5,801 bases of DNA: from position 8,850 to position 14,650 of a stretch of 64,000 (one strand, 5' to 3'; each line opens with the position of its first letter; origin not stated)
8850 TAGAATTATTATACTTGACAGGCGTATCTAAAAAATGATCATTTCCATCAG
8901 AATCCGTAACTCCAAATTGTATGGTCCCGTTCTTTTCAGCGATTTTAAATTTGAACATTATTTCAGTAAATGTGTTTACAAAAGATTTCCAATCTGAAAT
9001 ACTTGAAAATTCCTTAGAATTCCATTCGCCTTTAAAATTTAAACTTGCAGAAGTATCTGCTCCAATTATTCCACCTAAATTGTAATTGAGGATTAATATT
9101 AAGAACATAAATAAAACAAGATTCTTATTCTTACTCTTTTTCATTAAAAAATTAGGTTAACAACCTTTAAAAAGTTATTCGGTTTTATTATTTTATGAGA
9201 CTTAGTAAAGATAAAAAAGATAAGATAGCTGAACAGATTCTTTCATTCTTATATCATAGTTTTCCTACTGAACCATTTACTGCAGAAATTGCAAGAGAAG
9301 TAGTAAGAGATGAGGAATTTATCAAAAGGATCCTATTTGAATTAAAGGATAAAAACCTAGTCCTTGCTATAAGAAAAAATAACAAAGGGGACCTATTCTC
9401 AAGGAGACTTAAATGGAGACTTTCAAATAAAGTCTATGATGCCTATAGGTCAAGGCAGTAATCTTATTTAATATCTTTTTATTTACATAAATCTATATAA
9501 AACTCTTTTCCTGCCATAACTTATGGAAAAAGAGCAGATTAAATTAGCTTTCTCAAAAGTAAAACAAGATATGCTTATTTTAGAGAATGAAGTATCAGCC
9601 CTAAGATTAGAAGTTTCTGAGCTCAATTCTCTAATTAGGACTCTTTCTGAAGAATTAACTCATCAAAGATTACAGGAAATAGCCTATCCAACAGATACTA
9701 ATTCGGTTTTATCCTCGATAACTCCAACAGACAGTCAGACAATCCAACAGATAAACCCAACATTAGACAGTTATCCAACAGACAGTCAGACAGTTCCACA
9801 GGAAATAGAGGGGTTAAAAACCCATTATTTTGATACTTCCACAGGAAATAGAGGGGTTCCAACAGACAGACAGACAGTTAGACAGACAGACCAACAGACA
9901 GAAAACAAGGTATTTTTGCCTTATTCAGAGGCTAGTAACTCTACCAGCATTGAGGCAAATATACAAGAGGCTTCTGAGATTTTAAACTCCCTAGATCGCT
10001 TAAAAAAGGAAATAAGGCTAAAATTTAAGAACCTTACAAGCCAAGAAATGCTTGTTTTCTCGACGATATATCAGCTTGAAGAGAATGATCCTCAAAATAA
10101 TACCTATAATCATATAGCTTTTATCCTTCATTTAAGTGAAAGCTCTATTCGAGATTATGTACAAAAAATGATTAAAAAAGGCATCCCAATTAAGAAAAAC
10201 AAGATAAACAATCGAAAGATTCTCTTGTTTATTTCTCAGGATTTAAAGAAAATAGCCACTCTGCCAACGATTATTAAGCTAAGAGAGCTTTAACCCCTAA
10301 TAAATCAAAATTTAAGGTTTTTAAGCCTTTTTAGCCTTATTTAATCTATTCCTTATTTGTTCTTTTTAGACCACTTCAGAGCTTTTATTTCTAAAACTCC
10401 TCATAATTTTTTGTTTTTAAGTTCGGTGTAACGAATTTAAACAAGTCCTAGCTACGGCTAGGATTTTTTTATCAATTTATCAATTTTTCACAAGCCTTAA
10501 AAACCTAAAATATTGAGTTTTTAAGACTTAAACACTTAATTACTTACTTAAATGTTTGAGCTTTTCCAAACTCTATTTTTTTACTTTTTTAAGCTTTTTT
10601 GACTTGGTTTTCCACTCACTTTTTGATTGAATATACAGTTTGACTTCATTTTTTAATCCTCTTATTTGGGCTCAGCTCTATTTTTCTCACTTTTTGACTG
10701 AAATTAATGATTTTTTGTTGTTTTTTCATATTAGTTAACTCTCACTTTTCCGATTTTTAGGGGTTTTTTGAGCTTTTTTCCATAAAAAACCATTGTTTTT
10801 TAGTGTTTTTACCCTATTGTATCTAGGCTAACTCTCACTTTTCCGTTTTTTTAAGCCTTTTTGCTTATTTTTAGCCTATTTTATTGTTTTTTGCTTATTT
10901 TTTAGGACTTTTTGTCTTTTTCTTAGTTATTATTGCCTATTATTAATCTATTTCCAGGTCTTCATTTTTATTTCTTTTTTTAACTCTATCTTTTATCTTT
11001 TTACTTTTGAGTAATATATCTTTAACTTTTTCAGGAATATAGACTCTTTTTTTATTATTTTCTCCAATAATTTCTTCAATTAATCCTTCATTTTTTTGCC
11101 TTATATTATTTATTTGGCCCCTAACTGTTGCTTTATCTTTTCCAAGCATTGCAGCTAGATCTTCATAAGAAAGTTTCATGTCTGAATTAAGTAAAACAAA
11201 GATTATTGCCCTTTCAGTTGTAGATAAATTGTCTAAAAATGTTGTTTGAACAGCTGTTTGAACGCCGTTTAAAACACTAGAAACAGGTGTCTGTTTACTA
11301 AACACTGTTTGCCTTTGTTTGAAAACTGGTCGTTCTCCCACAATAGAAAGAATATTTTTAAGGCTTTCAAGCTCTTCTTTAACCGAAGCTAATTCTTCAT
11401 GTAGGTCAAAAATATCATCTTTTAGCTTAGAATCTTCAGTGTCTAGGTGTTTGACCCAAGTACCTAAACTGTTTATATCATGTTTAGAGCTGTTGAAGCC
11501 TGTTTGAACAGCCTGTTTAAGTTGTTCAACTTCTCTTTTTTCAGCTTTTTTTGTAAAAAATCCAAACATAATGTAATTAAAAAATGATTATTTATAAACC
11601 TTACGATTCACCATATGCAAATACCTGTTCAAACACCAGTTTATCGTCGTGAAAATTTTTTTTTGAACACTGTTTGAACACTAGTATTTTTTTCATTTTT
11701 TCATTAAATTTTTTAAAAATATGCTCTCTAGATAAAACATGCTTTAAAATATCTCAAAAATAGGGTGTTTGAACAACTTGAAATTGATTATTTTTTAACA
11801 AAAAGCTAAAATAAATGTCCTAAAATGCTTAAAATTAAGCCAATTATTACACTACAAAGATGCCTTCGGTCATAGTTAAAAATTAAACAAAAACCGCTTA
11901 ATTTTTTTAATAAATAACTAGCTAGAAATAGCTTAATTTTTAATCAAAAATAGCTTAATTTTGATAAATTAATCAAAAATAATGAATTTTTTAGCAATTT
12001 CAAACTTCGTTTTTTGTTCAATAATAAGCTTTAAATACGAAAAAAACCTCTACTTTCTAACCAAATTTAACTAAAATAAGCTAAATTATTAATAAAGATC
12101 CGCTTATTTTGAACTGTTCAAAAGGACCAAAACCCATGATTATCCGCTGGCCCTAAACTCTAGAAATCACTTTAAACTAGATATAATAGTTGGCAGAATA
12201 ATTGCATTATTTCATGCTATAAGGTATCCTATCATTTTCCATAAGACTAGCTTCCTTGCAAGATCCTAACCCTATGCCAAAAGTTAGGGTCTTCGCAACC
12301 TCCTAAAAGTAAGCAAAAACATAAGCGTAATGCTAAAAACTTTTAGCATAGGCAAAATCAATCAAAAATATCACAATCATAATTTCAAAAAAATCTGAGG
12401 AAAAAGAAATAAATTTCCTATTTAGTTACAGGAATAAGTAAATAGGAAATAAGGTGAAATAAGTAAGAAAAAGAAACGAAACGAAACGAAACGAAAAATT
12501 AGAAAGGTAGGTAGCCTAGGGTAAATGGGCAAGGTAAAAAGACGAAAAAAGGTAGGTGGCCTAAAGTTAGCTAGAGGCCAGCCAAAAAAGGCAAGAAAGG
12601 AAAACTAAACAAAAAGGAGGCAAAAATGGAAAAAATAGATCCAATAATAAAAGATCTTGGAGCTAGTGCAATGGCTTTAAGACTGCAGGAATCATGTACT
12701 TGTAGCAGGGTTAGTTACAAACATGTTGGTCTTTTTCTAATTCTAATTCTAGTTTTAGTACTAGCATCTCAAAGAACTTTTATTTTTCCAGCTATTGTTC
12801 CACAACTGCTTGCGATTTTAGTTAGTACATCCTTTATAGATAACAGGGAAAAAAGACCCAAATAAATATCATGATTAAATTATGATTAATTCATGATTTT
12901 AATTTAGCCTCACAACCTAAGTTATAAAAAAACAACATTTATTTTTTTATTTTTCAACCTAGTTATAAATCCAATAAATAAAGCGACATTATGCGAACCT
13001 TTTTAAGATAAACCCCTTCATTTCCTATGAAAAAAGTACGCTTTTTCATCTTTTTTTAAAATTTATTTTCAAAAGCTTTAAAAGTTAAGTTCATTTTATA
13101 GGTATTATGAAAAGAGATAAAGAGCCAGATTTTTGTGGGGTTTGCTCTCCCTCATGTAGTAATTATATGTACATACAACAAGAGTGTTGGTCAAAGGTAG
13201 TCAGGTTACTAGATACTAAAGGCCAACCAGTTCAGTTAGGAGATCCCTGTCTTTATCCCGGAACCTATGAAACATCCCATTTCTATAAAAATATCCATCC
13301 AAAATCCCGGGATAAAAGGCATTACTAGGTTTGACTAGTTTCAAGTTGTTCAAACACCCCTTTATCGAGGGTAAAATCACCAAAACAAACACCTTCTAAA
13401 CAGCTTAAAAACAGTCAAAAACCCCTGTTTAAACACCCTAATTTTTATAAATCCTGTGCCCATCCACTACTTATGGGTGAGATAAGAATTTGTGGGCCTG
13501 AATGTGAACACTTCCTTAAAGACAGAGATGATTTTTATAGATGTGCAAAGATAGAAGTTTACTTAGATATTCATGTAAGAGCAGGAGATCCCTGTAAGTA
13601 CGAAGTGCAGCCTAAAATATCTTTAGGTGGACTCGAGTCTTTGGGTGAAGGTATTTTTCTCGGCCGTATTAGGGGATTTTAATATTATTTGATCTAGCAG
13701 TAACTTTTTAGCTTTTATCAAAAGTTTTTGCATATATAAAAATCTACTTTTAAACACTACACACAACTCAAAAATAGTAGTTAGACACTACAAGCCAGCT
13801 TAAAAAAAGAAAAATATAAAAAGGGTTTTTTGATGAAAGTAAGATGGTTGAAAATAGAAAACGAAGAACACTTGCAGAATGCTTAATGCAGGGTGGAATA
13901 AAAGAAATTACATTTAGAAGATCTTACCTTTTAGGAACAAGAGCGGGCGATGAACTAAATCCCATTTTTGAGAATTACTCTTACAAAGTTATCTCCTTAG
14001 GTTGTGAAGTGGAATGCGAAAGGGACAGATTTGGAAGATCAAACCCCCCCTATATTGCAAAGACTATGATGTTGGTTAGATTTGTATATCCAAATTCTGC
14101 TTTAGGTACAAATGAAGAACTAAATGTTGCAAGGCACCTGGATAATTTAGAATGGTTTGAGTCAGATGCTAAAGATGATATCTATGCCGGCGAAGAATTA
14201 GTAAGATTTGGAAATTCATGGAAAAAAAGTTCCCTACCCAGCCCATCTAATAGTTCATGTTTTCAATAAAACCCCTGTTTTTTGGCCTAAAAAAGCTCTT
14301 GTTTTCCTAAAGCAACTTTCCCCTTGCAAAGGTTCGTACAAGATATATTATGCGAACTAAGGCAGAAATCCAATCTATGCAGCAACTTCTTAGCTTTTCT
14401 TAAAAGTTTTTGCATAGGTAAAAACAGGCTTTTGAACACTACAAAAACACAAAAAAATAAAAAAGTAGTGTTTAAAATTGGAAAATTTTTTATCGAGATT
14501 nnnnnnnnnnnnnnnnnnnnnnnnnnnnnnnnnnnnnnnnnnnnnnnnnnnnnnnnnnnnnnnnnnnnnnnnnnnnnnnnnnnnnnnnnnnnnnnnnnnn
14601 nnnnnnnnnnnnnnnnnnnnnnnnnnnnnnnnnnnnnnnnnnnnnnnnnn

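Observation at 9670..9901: Two perfect ORB-type origin boxes sit inside the linker-coding region of a winged-helix gene, 7 kb from oriC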

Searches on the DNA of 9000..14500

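Call 45: search_rna_families(source=window, start=9000, end=14500, threshold=evalue, max_evalue=1)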
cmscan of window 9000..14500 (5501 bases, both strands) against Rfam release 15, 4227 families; matches with E-value up to 1: 1.
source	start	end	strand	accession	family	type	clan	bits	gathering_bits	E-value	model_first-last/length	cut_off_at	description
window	12844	12919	-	RF04053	mir-95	Gene; miRNA;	-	25.4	67.5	0.13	1-79/79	no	mir-95 microRNA precursor family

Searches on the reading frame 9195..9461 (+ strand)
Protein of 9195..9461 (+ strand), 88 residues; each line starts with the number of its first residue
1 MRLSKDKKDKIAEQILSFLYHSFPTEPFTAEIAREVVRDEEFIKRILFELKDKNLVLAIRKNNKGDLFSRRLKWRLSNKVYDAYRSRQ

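Call 10: search_protein_families(library=pfam, proteins=[window:9195-9461:+], max_evalue=0.1)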
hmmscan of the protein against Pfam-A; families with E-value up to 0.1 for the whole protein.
window:9195-9461:+ (88 aa): 2 families
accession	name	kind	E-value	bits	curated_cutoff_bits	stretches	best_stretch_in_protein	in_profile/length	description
PF05085.17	DUF685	-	0.089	12.6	25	1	29-87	66-121/265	Protein of unknown function (DUF685)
PF02082.26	Rrf2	-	0.097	13.3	30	0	8-60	4-57/132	Iron-dependent Transcriptional regulator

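Call 11: search_protein_families(library=ncbifam, proteins=[window:9195-9461:+], max_evalue=0.1)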
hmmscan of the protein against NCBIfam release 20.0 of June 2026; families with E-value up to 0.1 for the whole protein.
window:9195-9461:+ (88 aa): 2 families
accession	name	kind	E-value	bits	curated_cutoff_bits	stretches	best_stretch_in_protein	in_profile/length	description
TIGR01884.1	cas_HTH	subfamily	0.066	12.6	60.2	1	30-65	160-193/202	CRISPR-associated CARF protein Csa3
NF000835.0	PRK00070.4-1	equivalog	0.082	13.2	128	1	37-85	20-66/115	holo-ACP synthase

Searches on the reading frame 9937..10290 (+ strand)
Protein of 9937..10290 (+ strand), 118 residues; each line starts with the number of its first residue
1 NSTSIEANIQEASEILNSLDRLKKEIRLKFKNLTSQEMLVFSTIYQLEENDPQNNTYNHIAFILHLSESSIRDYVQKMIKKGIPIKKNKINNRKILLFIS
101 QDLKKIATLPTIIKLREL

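Call 56: search_protein_representatives(protein=window:9937-10290:+)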
Query: 118 residues. Proteins with E-value up to 0.001 (for the whole library): 627; up to 1e-10: 436; up to 1e-30: 45. The best 150 are listed.
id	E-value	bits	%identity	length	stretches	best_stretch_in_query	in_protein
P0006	3.6e-47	174.9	61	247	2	3-118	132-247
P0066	2.9e-42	159.2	74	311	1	3-118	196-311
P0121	3.9e-41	155.5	70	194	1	3-118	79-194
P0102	1.3e-39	150.7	72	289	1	1-118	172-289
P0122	3.6e-39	149.2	69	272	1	4-118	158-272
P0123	6.0e-39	148.5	69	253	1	4-118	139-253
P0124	1.0e-38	147.7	70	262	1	1-118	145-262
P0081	9.7e-38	144.6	66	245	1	3-118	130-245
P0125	3.4e-37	142.9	69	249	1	1-118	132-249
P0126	3.7e-37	142.8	71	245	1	3-118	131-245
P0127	1.7e-36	140.6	69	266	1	5-118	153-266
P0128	1.7e-36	140.6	68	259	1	4-118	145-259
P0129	3.3e-36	139.7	66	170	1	6-118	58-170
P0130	1.4e-35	137.7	65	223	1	4-118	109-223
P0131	3.0e-35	136.6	63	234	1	4-118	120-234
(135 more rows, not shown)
